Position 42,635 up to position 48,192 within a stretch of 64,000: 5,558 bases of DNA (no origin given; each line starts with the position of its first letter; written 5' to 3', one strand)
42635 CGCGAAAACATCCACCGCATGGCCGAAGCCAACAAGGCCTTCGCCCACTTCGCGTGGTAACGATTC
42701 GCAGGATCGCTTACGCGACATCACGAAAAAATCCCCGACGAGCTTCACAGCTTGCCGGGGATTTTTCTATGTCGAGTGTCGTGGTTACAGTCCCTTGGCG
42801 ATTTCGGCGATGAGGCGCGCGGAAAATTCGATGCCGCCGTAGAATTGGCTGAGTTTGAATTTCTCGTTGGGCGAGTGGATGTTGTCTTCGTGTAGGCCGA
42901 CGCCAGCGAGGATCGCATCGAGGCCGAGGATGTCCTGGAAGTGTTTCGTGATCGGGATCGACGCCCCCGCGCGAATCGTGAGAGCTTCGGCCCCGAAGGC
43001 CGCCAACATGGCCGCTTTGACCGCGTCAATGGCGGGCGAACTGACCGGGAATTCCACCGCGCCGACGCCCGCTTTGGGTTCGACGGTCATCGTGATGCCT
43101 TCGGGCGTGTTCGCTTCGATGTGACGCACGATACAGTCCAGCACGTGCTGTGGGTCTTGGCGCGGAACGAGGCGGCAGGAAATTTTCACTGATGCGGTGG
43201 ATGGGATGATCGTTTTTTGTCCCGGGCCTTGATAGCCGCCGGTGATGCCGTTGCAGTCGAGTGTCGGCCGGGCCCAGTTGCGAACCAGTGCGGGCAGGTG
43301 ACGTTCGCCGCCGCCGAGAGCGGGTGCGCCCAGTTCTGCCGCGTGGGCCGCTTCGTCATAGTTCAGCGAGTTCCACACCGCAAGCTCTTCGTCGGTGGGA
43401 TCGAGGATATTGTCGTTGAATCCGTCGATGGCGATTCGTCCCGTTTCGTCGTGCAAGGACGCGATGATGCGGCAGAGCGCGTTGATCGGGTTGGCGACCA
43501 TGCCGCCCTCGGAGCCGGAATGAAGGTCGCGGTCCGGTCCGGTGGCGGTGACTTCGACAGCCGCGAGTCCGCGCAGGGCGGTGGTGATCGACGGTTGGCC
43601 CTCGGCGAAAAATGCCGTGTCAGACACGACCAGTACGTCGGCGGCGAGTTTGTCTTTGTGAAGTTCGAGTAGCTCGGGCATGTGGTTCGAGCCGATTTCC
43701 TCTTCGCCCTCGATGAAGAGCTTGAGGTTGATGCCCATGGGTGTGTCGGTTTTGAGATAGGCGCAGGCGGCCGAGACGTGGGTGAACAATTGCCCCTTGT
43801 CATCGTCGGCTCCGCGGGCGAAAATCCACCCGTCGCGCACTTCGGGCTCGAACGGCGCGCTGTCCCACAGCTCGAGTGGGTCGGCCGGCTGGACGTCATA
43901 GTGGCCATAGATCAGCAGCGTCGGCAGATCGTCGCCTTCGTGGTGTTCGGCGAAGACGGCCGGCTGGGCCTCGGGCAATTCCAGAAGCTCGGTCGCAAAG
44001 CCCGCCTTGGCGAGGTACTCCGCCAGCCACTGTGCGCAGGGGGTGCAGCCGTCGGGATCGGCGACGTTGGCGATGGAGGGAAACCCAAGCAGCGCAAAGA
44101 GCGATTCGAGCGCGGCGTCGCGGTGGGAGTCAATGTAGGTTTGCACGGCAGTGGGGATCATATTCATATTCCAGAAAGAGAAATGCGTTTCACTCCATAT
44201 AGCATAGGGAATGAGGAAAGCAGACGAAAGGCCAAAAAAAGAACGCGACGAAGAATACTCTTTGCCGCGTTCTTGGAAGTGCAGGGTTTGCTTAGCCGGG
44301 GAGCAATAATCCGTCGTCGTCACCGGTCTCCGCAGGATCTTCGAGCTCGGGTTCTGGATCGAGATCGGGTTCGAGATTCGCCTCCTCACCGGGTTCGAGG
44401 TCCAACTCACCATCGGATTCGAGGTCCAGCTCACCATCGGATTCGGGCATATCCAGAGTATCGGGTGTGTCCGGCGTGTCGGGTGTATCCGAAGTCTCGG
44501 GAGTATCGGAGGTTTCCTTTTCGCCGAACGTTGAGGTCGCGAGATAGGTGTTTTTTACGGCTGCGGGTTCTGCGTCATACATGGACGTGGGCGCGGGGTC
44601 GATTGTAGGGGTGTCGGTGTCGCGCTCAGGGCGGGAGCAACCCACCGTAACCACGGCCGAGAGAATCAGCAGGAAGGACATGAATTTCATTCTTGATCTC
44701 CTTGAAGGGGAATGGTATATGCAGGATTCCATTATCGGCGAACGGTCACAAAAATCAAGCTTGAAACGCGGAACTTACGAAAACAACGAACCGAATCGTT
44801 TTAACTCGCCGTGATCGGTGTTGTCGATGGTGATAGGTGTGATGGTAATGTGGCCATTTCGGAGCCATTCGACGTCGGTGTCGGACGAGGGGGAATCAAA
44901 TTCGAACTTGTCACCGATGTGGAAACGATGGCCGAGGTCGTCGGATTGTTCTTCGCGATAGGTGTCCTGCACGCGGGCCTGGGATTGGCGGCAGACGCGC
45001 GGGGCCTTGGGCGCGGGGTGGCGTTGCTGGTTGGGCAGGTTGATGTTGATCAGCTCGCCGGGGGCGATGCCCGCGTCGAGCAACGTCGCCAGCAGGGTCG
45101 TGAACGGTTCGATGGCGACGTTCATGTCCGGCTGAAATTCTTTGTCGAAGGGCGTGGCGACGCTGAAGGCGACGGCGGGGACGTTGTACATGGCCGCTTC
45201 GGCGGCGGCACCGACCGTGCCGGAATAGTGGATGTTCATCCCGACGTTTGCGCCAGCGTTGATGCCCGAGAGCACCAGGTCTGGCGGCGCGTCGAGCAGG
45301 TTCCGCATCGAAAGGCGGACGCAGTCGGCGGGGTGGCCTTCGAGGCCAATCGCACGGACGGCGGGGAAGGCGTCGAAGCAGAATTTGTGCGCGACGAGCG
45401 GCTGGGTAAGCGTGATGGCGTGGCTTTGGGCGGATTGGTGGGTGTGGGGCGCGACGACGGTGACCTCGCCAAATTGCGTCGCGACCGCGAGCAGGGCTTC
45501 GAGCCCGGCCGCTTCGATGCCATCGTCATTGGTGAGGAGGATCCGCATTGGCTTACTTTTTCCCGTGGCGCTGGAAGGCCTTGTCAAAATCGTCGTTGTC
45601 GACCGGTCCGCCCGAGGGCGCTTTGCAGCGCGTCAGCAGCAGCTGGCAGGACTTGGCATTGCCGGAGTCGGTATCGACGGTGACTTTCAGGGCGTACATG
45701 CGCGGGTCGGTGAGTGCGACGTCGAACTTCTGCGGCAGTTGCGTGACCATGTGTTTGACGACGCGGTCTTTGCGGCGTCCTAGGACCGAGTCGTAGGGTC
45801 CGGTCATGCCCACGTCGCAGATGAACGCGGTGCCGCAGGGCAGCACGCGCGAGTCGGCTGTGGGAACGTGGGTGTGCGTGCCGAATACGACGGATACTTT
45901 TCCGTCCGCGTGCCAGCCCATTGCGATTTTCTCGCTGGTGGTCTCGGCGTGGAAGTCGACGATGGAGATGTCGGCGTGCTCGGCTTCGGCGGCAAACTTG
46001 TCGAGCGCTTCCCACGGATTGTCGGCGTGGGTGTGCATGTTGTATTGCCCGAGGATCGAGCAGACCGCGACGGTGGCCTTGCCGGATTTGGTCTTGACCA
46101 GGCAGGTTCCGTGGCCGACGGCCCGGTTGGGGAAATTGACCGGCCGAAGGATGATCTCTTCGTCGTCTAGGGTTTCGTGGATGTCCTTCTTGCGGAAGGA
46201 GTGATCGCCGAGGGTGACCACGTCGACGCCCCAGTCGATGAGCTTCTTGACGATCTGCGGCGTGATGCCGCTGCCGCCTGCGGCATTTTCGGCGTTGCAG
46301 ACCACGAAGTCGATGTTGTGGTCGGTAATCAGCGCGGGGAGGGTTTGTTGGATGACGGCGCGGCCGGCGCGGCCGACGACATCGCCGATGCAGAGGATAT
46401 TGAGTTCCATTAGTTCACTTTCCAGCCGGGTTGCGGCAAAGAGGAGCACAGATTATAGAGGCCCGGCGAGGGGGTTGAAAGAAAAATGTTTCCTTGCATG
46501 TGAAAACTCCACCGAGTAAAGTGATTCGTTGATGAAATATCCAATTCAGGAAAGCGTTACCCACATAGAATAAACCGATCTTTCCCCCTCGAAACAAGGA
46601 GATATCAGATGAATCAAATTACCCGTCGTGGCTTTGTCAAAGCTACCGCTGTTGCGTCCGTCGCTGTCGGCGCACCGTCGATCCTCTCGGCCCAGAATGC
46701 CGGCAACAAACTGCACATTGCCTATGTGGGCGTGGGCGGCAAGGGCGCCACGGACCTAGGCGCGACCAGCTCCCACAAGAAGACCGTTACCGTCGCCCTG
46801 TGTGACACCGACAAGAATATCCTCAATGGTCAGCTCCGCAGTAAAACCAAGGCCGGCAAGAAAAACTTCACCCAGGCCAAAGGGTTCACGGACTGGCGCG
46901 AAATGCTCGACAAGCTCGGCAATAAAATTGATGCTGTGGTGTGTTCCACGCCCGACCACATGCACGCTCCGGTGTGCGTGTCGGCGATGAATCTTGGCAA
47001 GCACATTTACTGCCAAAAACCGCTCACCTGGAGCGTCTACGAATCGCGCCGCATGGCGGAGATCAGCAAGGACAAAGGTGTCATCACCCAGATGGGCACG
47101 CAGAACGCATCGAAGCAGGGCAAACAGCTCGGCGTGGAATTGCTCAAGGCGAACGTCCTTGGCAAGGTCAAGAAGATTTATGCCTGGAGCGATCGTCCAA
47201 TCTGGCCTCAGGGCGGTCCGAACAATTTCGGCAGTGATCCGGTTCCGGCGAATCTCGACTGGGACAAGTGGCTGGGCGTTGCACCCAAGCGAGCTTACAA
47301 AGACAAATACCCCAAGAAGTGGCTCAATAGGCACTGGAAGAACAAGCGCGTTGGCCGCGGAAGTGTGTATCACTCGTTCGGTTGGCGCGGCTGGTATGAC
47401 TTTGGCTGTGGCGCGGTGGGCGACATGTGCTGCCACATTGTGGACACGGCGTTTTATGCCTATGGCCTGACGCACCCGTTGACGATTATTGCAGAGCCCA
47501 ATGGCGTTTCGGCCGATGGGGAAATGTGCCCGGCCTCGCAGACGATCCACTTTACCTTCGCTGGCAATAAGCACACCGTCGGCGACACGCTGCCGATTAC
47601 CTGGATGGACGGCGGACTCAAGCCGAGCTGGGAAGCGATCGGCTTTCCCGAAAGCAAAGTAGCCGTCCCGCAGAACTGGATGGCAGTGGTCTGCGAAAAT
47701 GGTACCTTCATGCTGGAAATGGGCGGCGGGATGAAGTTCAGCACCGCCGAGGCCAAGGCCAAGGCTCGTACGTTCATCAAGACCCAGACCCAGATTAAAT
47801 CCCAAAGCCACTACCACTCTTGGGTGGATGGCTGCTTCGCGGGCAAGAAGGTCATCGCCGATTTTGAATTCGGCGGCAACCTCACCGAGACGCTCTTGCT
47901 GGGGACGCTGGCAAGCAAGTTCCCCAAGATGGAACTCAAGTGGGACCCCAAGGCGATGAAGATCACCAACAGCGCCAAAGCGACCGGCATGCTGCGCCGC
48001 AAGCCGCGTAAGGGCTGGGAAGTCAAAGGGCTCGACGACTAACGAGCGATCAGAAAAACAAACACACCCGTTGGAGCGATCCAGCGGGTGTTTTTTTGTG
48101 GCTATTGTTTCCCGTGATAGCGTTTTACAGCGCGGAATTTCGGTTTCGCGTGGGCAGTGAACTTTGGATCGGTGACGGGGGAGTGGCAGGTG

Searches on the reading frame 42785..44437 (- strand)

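Call 72: search_protein_families(library=pfam, proteins=[window:42785-44437:-], max_evalue=0.0001)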
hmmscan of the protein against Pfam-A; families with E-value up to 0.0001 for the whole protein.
window:42785-44437:- (550 aa): 2 families
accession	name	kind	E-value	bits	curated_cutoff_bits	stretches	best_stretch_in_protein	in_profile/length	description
PF01546.33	Peptidase_M20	-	3e-29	102.8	24.6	1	175-544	1-205/206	Peptidase family M20/M25/M40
PF07687.19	M20_dimer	-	1.5e-20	73.6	21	1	287-446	2-105/107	Peptidase dimerisation domain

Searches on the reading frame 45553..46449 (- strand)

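Call 72: search_protein_families(library=pfam, proteins=[window:45553-46449:-], max_evalue=0.0001)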
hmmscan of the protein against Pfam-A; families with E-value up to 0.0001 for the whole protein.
window:45553-46449:- (298 aa): 2 families
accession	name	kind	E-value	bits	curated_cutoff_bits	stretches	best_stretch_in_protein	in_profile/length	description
PF13277.11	YmdB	-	1.2e-96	323.3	27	1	19-269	1-251/253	YmdB-like protein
PF00149.33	Metallophos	-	1.5e-07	32.5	21.5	1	17-196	2-191/191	Calcineurin-like phosphoesterase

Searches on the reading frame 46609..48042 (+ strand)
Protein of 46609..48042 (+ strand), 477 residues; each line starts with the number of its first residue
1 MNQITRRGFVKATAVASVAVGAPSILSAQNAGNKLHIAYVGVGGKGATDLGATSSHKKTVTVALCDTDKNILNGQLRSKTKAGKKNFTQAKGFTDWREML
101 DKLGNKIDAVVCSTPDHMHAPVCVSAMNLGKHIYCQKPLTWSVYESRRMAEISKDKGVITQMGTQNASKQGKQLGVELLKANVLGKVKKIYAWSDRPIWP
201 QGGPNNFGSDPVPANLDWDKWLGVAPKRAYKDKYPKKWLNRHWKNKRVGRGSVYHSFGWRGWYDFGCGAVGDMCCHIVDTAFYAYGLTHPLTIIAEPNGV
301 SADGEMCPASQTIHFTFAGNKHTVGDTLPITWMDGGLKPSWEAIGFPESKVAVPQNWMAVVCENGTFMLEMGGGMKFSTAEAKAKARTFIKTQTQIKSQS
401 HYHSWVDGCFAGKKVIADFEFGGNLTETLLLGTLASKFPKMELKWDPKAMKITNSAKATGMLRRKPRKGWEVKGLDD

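Call 72: search_protein_families(library=pfam, proteins=[window:46609-48042:+], max_evalue=0.0001)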
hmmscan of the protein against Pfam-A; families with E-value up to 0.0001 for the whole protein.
window:46609-48042:+ (477 aa): 2 families
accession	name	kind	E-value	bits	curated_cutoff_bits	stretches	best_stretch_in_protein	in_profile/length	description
PF01408.29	GFO_IDH_MocA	-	6.3e-14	53.1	24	1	36-163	2-119/120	Oxidoreductase family, NAD-binding Rossmann fold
PF19051.5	GFO_IDH_MocA_C2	-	1.4e-08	35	23.3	0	203-318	39-134/254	Oxidoreductase family, C-terminal alpha/beta domain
